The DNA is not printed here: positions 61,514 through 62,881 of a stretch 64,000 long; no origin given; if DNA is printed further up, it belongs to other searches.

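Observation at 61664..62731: NadD (NaMN adenylyltransferase) fused to a C-terminal GNAT acetyltransferase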

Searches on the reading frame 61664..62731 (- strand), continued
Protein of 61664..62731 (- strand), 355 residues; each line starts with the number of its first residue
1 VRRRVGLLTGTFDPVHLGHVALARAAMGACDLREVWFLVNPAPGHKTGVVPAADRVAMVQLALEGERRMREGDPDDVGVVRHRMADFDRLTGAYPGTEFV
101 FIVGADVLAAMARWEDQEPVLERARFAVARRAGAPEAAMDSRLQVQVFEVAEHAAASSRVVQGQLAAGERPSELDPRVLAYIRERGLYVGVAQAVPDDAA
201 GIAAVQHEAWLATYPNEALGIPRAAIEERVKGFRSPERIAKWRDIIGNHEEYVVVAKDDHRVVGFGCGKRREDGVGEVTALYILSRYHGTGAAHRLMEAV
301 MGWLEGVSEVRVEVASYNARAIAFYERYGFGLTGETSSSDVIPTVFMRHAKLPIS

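Call 71: find_homologous_proteins(query=A7, max_evalue=0.00001)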
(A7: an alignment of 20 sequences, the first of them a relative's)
Query A7 (20 sequences) (355 aa, profile of the alignment): 670 proteins with E <= 0.00001 among 8000 candidates; the best 120 are listed.
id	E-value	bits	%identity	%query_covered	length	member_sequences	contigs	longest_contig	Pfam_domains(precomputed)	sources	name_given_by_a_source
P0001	1.3e-149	516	100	100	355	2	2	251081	PF13673.14,PF13508.14,PF01467.33,PF00583.32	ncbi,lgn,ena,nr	ncbi:MAG TPA: GNAT family N-acetyltransferase [Candidatus Saccharimonadia bacterium]|nr:GNAT family 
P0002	1.9e-86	308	63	53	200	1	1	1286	PF01467.33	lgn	-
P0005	7.4e-82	293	63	53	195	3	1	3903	PF01467.33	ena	-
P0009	2.4e-78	282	53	53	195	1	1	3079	PF01467.33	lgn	-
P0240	8.8e-77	277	69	52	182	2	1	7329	PF01467.33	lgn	-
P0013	9.1e-77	277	48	52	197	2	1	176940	PF01467.33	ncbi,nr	ncbi:MAG: nicotinic acid mononucleotide adenylyltransferase [Patescibacteria group bacterium]|nr:nic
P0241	9.7e-77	277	68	52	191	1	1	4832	PF01467.33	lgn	-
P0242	6.9e-76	274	65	54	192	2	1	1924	PF01467.33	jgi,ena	-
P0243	5.6e-75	271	67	53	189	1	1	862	PF01467.33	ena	-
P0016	9.4e-75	270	43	52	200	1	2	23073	PF01467.33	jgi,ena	jgi:nicotinate-nucleotide adenylyltransferase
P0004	1.8e-73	266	61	52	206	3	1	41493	PF01467.33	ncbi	-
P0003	1.9e-73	266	64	52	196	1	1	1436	PF01467.33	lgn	-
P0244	2.8e-72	262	63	52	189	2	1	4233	PF01467.33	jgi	-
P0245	1.1e-71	260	61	53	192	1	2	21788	PF01467.33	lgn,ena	-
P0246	1.9e-71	259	68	52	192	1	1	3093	PF01467.33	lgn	-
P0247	4.3e-71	258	65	52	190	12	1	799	PF01467.33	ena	-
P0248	1.1e-68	250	59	53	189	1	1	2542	PF01467.33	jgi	jgi:nicotinate-nucleotide adenylyltransferase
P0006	4.2e-68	248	57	53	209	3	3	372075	PF01467.33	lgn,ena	-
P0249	5.9e-68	248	58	53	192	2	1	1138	PF01467.33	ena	-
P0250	3.9e-67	245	59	52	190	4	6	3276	PF01467.33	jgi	jgi:nicotinate-nucleotide adenylyltransferase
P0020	5.1e-67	245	41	52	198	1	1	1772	PF01467.33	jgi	-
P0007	1.3e-66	243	58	53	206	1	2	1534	PF01467.33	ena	-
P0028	3.1e-66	242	37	53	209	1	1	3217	PF01467.33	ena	-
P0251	1.1e-64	237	57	52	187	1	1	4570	PF01467.33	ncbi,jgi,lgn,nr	ncbi:MAG TPA: nicotinate-nicotinamide nucleotide adenylyltransferase [Candidatus Saccharimonadia bac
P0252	2.3e-64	236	51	53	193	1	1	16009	PF01467.33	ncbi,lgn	-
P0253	3.0e-64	235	54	52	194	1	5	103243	PF01467.33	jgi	jgi:nicotinate-nucleotide adenylyltransferase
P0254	8.3e-64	234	54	52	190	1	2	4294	PF01467.33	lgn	-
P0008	1.1e-63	234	52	55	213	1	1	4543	PF01467.33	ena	-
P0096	1.5e-63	233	48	52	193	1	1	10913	PF01467.33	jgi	jgi:nicotinate-nucleotide adenylyltransferase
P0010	5.3e-63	231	50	53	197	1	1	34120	PF01467.33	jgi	jgi:nicotinate-nucleotide adenylyltransferase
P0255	1.5e-62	230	54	52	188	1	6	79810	PF01467.33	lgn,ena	-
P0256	3.3e-62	229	47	52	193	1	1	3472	PF01467.33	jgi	jgi:nicotinate-nucleotide adenylyltransferase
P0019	4.1e-62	228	42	52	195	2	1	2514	PF01467.33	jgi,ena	-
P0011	4.2e-62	228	46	52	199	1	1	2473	PF01467.33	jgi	jgi:nicotinate-nucleotide adenylyltransferase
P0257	6.7e-62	228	51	52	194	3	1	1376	PF01467.33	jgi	jgi:nicotinate-nucleotide adenylyltransferase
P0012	2.9e-61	226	45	52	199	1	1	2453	PF01467.33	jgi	jgi:nicotinate-nucleotide adenylyltransferase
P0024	2.9e-61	226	41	52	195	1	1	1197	PF01467.33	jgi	jgi:nicotinate-nucleotide adenylyltransferase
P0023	6.9e-61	224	40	53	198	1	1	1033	PF01467.33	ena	-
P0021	1.1e-60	224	41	52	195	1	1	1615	PF01467.33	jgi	-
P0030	7.0e-60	221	38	52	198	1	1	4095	PF01467.33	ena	-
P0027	8.6e-60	221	38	52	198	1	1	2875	PF01467.33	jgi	-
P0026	2.7e-59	219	40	53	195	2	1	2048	PF01467.33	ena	-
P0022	4.8e-59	218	40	53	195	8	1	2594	PF01467.33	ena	-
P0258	1.1e-58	217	52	53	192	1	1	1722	PF01467.33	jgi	jgi:nicotinate-nucleotide adenylyltransferase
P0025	1.7e-58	217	40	52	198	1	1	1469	PF01467.33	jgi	jgi:nicotinate-nucleotide adenylyltransferase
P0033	8.6e-57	211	38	52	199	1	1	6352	PF01467.33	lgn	-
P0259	2.3e-55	206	53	52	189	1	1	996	PF01467.33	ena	-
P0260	2.0e-54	203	39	52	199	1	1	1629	PF01467.33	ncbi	-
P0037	6.5e-54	201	39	52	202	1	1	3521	PF01467.33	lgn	-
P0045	9.5e-54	201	34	52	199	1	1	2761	PF01467.33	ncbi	-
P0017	6.9e-52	195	43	52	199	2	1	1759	PF01467.33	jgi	jgi:nicotinate-nucleotide adenylyltransferase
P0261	7.1e-51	191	37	52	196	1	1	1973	PF01467.33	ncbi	-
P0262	2.8e-50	189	46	49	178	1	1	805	PF01467.33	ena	-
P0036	3.0e-49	186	36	52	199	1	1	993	PF01467.33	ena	-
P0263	5.1e-48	182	39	41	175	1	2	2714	PF13673.14,PF13302.14,PF13508.14,PF00583.32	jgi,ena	jgi:ribosomal protein S18 acetylase RimI-like enzyme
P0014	1.2e-47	181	48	53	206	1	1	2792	PF01467.33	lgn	-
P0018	1.3e-47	181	42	52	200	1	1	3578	PF01467.33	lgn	-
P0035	1.6e-44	171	36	52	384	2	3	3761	PF01966.29,PF01467.33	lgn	-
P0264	6.3e-41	159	34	51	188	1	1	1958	PF01467.33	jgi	jgi:nicotinate-nucleotide adenylyltransferase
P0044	1.3e-40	158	40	33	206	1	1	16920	PF01467.33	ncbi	-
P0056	1.8e-40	157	34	53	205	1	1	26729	PF01467.33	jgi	jgi:nicotinate-nucleotide adenylyltransferase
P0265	4.5e-40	156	30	54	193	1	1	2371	PF01467.33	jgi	jgi:nicotinate-nucleotide adenylyltransferase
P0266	1.4e-39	154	30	52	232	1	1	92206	PF01467.33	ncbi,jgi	jgi:nicotinate-nucleotide adenylyltransferase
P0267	4.6e-39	153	36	52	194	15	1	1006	PF01467.33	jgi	jgi:nicotinate-nucleotide adenylyltransferase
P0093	8.1e-39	152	32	41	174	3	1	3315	PF13673.14,PF13302.14,PF13508.14,PF08445.17,PF00583.32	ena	-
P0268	1.9e-38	151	36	53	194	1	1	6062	PF01467.33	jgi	jgi:nicotinate-nucleotide adenylyltransferase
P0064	2.0e-38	151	30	52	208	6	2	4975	PF01467.33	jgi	-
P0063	2.3e-38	150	38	37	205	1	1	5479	PF01467.33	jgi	jgi:nicotinate-nucleotide adenylyltransferase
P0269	3.1e-38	150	33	54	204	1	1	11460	PF01467.33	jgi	jgi:nicotinate-nucleotide adenylyltransferase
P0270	6.8e-38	149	36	40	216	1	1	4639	PF01467.33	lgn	-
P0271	1.6e-37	148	34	53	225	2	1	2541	PF01467.33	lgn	-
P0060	2.0e-37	147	34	53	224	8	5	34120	PF01467.33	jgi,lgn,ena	-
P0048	5.7e-37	146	34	54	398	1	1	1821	PF01966.29,PF01467.33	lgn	-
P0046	2.4e-36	144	33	53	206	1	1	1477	PF01467.33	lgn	-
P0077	3.6e-36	143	33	37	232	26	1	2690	PF01467.33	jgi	jgi:nicotinate-nucleotide adenylyltransferase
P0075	5.3e-36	143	32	37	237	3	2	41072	PF01467.33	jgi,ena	jgi:nicotinate-nucleotide adenylyltransferase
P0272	7.6e-36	142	37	52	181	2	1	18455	PF01467.33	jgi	jgi:nicotinate-nucleotide adenylyltransferase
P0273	1.0e-35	142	39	52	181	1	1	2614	PF01467.33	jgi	jgi:nicotinate-nucleotide adenylyltransferase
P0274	1.2e-35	141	34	52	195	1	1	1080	PF01467.33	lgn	-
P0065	2.5e-35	140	35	36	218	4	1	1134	PF01467.33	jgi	-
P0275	2.9e-35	140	39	52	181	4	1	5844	PF01467.33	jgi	jgi:nicotinate-nucleotide adenylyltransferase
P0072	1.1e-34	138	30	52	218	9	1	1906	PF01467.33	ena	-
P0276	2.2e-34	137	33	52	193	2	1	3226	PF01467.33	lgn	-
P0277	4.9e-34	136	33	42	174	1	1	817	PF13673.14,PF13302.14,PF13508.14,PF00583.32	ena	-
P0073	6.5e-34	136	36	39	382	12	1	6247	PF01467.33,PF02410.22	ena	-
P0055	1.1e-33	135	34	52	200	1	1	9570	PF01467.33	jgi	-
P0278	1.2e-33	135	40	52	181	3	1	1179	PF01467.33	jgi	jgi:nicotinate-nucleotide adenylyltransferase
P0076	3.9e-32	130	30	52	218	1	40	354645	PF01467.33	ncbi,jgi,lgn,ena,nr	ncbi:MAG TPA: nicotinate-nucleotide adenylyltransferase [Candidatus Aminicenantes bacterium]|nr:nico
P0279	3.1e-31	127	33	40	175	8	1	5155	PF13673.14,PF13302.14,PF13508.14,PF00583.32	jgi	jgi:ribosomal protein S18 acetylase RimI-like enzyme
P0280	5.3e-31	126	32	53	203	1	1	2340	PF01467.33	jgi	jgi:nicotinate-nucleotide adenylyltransferase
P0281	4.7e-30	123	37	50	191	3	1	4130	PF01467.33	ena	-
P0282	9.1e-30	122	35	42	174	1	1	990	PF13673.14,PF13302.14,PF13508.14,PF00583.32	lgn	-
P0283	1.6e-29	121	32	40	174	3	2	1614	PF13673.14,PF13302.14,PF13508.14,PF08445.17,PF13523.13,PF13527.14,PF00583.32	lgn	-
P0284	2.0e-29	121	27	50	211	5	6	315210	PF01467.33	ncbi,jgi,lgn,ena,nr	ncbi:MAG: nicotinic acid mononucleotide adenylyltransferase [Gammaproteobacteria bacterium HGW-Gamma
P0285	2.0e-29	121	33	42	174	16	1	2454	PF13673.14,PF13302.14,PF13508.14,PF00583.32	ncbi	-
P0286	3.2e-29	120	30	42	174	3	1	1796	PF13673.14,PF13302.14,PF13508.14,PF00583.32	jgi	jgi:ribosomal protein S18 acetylase RimI-like enzyme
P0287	4.5e-29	120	31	42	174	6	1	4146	PF13673.14,PF13302.14,PF13508.14,PF13527.14,PF00583.32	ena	-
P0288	4.9e-29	120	29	42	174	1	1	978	PF13673.14,PF13302.14,PF13508.14,PF08445.17,PF00583.32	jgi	jgi:ribosomal protein S18 acetylase RimI-like enzyme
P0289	1.1e-28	118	30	42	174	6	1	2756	PF13673.14,PF13302.14,PF13508.14,PF13527.14,PF00583.32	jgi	jgi:diamine N-acetyltransferase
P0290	1.8e-28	118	33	27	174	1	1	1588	PF13673.14,PF13302.14,PF13508.14,PF08445.17,PF13527.14,PF00583.32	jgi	jgi:ribosomal protein S18 acetylase RimI-like enzyme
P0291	2.0e-28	118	27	42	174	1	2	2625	PF13673.14,PF13302.14,PF13508.14,PF08445.17,PF00583.32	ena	-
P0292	2.4e-28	117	29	40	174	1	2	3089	PF13673.14,PF13302.14,PF13508.14,PF00583.32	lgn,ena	-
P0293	3.8e-28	117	29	42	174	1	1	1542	PF13673.14,PF13302.14,PF13508.14,PF00583.32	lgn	-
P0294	4.2e-28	117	29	30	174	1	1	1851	PF13673.14,PF13302.14,PF13508.14,PF08445.17,PF13527.14,PF00583.32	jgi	jgi:ribosomal protein S18 acetylase RimI-like enzyme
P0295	4.8e-28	116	31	42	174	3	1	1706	PF13673.14,PF13302.14,PF13508.14,PF08445.17,PF13527.14,PF00583.32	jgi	jgi:ribosomal protein S18 acetylase RimI-like enzyme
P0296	6.8e-28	116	29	40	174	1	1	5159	PF13673.14,PF13420.14,PF13302.14,PF13508.14,PF08445.17,PF13523.13,PF00583.32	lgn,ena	-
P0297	6.9e-28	116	32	40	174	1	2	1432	PF13673.14,PF13302.14,PF13508.14,PF08445.17,PF13527.14,PF00583.32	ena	-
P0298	7.2e-28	116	34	27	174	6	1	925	PF13673.14,PF13302.14,PF13508.14,PF08445.17,PF00583.32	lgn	-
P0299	7.4e-28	116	33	41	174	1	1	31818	PF13673.14,PF13420.14,PF13302.14,PF13508.14,PF08445.17,PF00583.32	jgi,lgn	jgi:GNAT superfamily N-acetyltransferase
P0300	8.6e-28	116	31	40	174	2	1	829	PF13673.14,PF13302.14,PF13508.14,PF13527.14,PF00583.32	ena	-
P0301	1.0e-27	115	29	39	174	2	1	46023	PF13673.14,PF13302.14,PF13508.14,PF08445.17,PF00583.32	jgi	jgi:GNAT superfamily N-acetyltransferase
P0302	1.1e-27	115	29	30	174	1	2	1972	PF13673.14,PF13302.14,PF13508.14,PF08445.17,PF00583.32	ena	-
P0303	1.2e-27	115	28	40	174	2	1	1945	PF13673.14,PF13302.14,PF13508.14,PF00583.32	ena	-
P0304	1.3e-27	115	32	30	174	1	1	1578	PF13673.14,PF13302.14,PF13508.14,PF00583.32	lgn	-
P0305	1.4e-27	115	27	42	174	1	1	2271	PF13673.14,PF13302.14,PF13508.14,PF08445.17,PF00583.32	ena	-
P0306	1.4e-27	115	39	52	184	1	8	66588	PF01467.33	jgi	jgi:nicotinate-nucleotide adenylyltransferase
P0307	1.4e-27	115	29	42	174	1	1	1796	PF13673.14,PF13302.14,PF13508.14,PF00583.32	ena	-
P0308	1.5e-27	115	31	30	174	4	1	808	PF13673.14,PF13302.14,PF13508.14,PF00583.32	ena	-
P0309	1.5e-27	115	26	42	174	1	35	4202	PF13673.14,PF13302.14,PF13508.14,PF08445.17,PF13523.13,PF13527.14,PF00583.32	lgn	-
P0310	1.5e-27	115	29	40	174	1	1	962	PF13673.14,PF13302.14,PF13508.14,PF08445.17,PF00583.32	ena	-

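Call 72: find_encoding_contigs(protein=P0240, flank=4000, max_places=2)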
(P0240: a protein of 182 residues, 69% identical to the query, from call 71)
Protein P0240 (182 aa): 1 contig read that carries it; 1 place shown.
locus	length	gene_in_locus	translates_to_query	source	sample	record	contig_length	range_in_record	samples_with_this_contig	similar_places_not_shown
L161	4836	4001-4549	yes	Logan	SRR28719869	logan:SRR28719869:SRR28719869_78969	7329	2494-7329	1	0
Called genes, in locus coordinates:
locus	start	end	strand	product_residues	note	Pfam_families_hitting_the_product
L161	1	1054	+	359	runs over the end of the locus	PF00953:Glycos_transf_4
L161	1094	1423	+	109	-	-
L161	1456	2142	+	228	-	PF01386:Ribosomal_L25p, PF14693:Ribosomal_TL5_C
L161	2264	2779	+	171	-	PF01219:DAGK_prokar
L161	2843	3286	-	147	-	PF22811:Zn_ribbon_NrdR, PF03477:ATP-cone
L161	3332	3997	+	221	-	PF00625:Guanylate_kin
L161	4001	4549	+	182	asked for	PF01467:CTP_transf_like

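Call 73: find_encoding_contigs(protein=P0241, flank=4000, max_places=2)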
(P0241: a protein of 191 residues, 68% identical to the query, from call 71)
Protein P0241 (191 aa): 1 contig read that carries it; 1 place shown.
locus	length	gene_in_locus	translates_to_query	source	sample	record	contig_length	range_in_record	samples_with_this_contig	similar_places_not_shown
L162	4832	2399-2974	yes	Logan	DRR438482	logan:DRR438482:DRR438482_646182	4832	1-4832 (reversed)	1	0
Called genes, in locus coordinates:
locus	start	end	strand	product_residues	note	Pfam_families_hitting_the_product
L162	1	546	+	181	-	?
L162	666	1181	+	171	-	PF01219:DAGK_prokar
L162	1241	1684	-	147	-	PF22811:Zn_ribbon_NrdR, PF03477:ATP-cone (weak)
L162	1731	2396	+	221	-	PF00625:Guanylate_kin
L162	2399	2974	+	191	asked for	PF01467:CTP_transf_like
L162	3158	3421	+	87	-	-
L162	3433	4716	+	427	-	PF00817:IMS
